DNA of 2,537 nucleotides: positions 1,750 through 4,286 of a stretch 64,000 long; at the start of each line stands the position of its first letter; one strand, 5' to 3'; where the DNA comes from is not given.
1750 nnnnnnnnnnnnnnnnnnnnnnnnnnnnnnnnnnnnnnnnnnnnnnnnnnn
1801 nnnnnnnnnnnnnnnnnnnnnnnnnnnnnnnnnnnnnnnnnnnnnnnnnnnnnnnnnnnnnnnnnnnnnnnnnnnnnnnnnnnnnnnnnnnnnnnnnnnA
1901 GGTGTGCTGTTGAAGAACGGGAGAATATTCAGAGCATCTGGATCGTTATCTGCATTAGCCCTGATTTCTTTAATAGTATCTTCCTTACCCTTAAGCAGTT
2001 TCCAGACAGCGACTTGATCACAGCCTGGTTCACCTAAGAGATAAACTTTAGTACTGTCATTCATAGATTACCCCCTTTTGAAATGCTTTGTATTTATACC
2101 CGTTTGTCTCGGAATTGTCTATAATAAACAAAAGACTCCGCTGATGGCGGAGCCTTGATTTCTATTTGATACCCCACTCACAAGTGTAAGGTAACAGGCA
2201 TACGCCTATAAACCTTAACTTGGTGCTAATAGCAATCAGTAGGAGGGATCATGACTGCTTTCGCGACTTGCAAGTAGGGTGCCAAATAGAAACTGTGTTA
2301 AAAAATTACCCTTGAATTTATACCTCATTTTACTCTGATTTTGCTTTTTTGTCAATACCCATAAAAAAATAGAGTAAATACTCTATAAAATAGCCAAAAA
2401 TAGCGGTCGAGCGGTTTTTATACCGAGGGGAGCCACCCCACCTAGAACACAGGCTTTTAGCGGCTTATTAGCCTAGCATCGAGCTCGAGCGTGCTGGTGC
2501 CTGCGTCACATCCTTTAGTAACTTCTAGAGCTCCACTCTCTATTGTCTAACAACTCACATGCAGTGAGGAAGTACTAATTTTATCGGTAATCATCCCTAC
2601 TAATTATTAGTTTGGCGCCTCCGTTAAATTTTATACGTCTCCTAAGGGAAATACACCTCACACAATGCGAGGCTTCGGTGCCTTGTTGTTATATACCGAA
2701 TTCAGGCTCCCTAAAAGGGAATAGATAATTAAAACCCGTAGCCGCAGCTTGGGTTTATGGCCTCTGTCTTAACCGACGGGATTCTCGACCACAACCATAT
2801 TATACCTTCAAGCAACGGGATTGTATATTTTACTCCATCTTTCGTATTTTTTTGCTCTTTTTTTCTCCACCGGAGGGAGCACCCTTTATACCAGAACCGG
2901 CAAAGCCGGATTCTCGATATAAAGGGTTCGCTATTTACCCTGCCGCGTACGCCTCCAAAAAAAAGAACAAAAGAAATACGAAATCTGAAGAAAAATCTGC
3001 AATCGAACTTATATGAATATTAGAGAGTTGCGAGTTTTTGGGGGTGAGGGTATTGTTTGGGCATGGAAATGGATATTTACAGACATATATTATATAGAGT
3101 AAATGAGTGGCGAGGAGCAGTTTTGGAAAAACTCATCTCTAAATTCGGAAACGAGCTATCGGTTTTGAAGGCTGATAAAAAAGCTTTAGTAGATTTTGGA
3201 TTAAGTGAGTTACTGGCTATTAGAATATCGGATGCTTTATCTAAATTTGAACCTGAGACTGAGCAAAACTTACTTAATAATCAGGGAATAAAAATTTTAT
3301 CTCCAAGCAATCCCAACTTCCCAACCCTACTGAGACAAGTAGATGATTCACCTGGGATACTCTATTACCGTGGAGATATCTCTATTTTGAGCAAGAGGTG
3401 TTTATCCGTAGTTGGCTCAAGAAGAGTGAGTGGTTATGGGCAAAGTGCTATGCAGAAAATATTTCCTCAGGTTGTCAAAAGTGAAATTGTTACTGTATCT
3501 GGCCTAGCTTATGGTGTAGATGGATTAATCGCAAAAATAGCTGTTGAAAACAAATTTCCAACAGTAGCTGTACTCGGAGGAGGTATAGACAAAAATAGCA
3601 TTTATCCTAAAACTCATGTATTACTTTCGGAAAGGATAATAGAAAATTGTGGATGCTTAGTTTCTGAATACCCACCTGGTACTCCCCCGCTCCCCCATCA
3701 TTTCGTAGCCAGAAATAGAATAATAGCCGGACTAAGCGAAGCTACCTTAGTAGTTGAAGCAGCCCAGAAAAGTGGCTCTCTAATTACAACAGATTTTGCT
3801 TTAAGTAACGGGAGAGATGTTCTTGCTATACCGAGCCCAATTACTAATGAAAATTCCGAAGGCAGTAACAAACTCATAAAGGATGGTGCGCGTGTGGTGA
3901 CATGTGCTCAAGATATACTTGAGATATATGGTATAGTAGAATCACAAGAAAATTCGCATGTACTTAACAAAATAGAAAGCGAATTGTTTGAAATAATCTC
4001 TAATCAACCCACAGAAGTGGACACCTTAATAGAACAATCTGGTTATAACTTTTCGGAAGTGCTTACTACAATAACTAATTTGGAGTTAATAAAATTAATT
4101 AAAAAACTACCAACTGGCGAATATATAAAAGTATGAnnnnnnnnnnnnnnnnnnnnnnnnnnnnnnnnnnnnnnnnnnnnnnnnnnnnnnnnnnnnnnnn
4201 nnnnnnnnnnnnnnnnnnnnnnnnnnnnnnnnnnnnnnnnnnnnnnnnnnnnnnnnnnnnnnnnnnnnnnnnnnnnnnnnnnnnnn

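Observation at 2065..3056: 1-kb ORF-free, GC-richer region with a recurring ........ octamer: candidate structured RNA or iteron-like array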

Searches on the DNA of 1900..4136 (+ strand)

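Call 4: search_rna_families(source=window, start=1900, end=3200, threshold=evalue, max_evalue=10, show_alignments=3)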
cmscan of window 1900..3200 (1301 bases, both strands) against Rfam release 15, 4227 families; matches with E-value up to 10: 5.
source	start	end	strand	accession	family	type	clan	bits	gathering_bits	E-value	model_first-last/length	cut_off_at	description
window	2705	2735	-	RF01318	CRISPR-DR5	Gene; CRISPR;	CL00015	20.9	40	3.2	1-37/37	no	CRISPR RNA direct repeat element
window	2132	2204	-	RF01393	isrJ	Gene; sRNA;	-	20.8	37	0.43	1-75/75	no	isrJ Hfq binding RNA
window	2346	2469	-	RF02606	AbsR28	Gene; sRNA;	-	18.5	50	0.22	1-180/180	no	Acinetobacter sRNA 28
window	2053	2099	+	RF00110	RybB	Gene; sRNA;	-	15.1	40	4.9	1-79/79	no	RybB RNA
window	2332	2378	+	RF02060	STnc410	Gene; sRNA;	-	12.6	50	9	1-158/158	no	Enterobacterial sRNA STnc410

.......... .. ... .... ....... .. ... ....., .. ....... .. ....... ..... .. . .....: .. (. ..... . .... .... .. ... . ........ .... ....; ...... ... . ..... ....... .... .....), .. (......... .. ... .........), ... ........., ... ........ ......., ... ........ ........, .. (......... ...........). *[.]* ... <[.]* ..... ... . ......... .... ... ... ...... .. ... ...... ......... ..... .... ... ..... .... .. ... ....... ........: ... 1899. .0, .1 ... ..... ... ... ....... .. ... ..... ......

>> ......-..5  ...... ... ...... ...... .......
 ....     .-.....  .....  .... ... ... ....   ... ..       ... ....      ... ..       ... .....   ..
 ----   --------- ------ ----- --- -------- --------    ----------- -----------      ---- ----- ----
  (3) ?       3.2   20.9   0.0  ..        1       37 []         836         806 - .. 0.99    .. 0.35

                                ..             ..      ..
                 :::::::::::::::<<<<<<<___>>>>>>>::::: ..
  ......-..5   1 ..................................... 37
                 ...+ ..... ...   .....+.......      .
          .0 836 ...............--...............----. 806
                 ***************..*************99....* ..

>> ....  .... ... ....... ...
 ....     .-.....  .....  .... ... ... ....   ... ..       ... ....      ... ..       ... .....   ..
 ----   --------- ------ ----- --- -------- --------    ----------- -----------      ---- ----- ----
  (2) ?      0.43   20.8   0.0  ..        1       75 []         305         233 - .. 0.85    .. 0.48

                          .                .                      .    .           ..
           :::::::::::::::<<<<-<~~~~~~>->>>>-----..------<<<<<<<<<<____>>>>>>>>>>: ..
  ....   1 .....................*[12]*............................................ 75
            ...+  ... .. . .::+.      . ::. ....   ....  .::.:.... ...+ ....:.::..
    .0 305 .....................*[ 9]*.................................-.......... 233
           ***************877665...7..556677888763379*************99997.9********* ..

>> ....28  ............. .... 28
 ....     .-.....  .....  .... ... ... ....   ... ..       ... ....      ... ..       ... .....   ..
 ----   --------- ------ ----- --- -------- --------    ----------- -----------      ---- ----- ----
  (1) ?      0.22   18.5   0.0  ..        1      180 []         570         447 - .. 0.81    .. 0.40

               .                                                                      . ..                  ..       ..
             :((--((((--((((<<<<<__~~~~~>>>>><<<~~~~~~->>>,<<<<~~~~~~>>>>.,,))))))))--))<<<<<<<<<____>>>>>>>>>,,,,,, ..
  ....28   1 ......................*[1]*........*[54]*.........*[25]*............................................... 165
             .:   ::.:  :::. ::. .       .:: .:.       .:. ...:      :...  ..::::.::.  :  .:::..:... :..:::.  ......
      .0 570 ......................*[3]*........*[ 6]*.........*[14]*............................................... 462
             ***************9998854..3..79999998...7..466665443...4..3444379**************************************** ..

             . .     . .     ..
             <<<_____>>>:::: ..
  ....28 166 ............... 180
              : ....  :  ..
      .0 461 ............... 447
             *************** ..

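Call 14: search_dna_similar(query=window:2065-3056:+, collection=phages, mode=distant)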
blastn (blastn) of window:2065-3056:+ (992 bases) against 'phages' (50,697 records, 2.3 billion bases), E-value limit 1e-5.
No match.

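Call 36: search_dna_similar(query=window:2065-3056:+, collection=plasmids, mode=distant)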
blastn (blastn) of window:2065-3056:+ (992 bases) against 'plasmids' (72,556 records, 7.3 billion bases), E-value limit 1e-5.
No match.

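Call 94: build_rna_model(alignment_id=A8, structure=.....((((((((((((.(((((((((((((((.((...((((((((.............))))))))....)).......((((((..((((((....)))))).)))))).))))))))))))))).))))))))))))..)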
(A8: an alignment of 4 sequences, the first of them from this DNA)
Model R1 built from alignment A8 (4 sequences, 143 columns); structure: as given.
model positions 143; base pairs 49; branch points 1; effective number of sequences 0.75; information 0.589 bits per position. Calibrated on 0.2 Mb of random sequence (short: E-values are rough).
structure used (alignment columns):
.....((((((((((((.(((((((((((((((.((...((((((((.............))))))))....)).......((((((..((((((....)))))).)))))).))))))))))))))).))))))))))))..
